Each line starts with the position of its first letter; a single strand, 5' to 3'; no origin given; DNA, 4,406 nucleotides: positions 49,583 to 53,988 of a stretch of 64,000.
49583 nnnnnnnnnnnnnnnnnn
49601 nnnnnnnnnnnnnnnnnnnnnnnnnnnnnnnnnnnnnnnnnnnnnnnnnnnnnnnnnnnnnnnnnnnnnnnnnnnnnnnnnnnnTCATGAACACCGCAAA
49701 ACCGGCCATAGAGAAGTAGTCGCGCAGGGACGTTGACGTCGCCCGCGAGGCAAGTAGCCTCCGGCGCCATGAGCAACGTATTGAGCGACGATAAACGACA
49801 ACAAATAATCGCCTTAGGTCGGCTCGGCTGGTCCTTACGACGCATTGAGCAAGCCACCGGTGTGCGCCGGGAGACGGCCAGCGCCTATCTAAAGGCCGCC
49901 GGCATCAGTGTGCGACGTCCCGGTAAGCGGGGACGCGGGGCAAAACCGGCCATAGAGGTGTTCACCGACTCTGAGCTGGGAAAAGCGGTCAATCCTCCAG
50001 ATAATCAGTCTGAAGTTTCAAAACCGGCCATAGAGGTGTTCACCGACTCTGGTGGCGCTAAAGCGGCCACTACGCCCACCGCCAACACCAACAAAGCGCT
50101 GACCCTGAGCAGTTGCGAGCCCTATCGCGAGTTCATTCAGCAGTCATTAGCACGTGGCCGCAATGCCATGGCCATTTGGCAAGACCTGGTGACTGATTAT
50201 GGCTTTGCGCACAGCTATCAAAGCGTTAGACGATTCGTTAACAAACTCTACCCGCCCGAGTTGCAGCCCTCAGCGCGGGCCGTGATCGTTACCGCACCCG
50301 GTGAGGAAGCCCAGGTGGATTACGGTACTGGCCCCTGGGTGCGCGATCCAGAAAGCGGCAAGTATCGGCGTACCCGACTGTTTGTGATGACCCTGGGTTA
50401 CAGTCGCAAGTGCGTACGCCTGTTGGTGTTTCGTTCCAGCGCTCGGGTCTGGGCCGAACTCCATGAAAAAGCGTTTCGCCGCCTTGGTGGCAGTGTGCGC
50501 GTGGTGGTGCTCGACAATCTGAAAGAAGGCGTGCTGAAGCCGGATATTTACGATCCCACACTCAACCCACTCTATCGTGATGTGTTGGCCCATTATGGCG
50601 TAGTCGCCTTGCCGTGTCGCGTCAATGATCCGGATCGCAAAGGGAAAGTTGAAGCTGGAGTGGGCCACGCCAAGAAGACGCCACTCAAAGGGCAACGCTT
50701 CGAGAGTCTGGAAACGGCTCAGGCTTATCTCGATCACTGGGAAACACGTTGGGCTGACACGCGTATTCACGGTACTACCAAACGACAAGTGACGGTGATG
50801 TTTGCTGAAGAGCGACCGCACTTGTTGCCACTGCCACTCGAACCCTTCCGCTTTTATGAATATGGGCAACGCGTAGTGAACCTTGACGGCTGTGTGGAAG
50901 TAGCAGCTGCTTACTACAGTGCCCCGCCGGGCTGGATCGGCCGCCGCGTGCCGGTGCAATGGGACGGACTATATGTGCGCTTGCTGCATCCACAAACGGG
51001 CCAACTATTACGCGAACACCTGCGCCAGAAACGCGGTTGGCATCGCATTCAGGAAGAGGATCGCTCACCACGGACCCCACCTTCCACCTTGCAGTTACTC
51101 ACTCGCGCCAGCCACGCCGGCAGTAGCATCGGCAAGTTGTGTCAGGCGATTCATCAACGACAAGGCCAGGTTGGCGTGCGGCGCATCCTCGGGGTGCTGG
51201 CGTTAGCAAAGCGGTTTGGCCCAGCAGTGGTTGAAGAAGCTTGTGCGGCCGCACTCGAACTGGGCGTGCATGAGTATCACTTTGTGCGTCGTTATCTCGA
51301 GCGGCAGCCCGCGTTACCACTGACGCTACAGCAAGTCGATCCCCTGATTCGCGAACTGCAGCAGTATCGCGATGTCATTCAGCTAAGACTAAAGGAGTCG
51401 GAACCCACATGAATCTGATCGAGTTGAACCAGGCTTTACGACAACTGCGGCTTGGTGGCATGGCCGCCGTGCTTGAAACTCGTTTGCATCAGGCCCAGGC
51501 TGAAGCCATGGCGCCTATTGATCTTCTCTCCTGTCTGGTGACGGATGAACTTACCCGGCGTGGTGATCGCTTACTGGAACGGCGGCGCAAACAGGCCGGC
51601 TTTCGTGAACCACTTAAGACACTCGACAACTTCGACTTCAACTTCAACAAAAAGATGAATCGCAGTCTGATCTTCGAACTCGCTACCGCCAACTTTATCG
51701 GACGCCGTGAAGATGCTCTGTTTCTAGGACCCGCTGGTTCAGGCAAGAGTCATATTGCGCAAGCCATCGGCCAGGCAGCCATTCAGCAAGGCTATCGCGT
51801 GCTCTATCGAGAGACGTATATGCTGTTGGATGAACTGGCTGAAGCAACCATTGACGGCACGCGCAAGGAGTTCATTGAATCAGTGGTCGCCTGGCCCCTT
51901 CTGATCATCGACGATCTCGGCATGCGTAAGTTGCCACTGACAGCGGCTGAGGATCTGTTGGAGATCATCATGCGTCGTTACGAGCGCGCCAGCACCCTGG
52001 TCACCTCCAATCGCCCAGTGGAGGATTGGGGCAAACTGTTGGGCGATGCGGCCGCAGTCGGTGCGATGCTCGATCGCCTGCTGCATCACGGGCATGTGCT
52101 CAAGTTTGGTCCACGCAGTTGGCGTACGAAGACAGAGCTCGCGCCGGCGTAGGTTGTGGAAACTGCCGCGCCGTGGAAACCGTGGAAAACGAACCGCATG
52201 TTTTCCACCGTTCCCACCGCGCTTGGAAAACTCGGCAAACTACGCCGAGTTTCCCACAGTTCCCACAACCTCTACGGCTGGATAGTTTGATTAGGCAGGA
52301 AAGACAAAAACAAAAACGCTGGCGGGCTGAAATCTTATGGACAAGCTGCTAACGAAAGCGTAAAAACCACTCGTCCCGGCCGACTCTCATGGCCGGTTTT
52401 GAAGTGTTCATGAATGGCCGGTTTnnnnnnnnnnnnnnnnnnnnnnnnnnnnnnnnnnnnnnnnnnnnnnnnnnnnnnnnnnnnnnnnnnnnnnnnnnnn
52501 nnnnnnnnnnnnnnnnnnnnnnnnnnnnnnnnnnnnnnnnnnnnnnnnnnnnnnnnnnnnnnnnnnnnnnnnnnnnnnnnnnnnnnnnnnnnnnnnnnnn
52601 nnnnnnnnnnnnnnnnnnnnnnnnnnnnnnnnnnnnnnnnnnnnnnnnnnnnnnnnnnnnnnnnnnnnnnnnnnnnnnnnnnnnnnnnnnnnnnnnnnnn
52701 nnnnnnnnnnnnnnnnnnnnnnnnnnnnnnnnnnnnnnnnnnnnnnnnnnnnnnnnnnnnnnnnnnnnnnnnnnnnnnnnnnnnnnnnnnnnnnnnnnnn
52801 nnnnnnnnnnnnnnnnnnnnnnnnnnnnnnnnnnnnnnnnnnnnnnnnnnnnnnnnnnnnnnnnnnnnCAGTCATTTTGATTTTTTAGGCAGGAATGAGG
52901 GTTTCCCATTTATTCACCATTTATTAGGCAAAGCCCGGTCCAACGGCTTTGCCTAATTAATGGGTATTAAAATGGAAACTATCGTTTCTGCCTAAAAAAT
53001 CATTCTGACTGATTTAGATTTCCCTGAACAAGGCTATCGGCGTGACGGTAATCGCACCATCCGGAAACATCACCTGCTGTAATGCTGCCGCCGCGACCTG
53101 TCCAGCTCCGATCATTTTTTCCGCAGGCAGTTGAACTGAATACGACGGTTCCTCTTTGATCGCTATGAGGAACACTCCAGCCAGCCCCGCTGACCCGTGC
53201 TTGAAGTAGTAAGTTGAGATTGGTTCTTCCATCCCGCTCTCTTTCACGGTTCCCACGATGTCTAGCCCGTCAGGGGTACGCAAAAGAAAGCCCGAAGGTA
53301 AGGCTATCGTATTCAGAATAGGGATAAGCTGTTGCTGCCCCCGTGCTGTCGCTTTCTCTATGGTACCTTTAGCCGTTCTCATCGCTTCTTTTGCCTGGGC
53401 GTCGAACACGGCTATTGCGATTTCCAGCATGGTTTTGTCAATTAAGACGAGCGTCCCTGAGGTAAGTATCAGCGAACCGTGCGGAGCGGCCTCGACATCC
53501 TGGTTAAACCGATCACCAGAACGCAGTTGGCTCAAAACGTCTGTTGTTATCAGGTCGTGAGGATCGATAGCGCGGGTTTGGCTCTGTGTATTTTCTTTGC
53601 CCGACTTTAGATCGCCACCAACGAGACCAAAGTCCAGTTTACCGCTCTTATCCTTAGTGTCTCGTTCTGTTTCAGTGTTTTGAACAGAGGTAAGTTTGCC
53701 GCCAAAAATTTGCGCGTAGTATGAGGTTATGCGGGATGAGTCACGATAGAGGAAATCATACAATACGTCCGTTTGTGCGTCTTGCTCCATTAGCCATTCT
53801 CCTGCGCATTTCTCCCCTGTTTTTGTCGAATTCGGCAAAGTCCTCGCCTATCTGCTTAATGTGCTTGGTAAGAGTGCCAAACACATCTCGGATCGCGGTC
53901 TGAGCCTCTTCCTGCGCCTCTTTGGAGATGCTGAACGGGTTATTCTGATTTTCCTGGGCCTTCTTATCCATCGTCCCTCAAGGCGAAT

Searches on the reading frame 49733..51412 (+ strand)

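Call 12: search_protein_families(library=pfam, proteins=[window:49733-51412:+], max_evalue=0.01)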
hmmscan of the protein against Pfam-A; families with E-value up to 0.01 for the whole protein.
window:49733-51412:+ (559 aa): 3 families
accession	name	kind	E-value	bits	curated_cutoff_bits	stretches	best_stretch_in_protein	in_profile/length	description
PF00665.32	rve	-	1.7e-10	41.5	32.6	1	202-300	12-102/102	Integrase core domain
PF22483.2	Mu-transpos_C_2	-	3.5e-09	36.7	27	1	367-433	1-65/73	Mu transposase, C-terminal domain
PF13683.12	rve_3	-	0.0031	17.7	26.5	1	296-348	9-61/67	Integrase core domain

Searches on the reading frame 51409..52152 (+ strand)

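Call 12: search_protein_families(library=pfam, proteins=[window:51409-52152:+], max_evalue=0.01)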
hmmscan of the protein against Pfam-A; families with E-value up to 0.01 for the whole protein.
window:51409-52152:+ (247 aa): 4 families
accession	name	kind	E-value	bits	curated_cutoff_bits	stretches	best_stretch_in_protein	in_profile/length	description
PF01695.23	IstB_IS21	-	4.6e-60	203.5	24.1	1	10-243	3-235/238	IstB-like ATP binding protein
PF00308.24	Bac_DnaA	-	7.1e-07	30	23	1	97-198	30-134/162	Bacterial DnaA ATPAse domain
PF13604.12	AAA_30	-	0.0036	17.5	27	1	103-132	21-50/191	AAA domain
PF13191.12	AAA_16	-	0.0054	17.7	32.6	0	98-195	22-128/167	AAA ATPase domain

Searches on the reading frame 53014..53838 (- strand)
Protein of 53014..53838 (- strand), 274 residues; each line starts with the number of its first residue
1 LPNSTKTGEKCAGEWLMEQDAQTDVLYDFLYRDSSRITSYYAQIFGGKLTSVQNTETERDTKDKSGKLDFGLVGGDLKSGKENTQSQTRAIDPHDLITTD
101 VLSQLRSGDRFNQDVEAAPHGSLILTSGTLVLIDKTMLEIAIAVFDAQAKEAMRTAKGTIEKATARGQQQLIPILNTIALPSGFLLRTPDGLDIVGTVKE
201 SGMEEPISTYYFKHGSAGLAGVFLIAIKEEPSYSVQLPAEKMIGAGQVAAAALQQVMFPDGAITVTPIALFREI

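Call 12: search_protein_families(library=pfam, proteins=[window:53014-53838:-], max_evalue=0.01)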
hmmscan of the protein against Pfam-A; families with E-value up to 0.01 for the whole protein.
window:53014-53838:- (274 aa): 1 family
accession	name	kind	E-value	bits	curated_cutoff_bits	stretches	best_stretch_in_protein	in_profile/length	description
PF19952.5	DUF6414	-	9e-13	49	25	1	26-199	1-196/283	Domain of unknown function (DUF6414)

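Call 48: search_protein_families(library=padloc, proteins=[window:53014-53838:-], max_evalue=0.001)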
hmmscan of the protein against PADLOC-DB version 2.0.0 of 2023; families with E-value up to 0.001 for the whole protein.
window:53014-53838:- (274 aa): 0 families
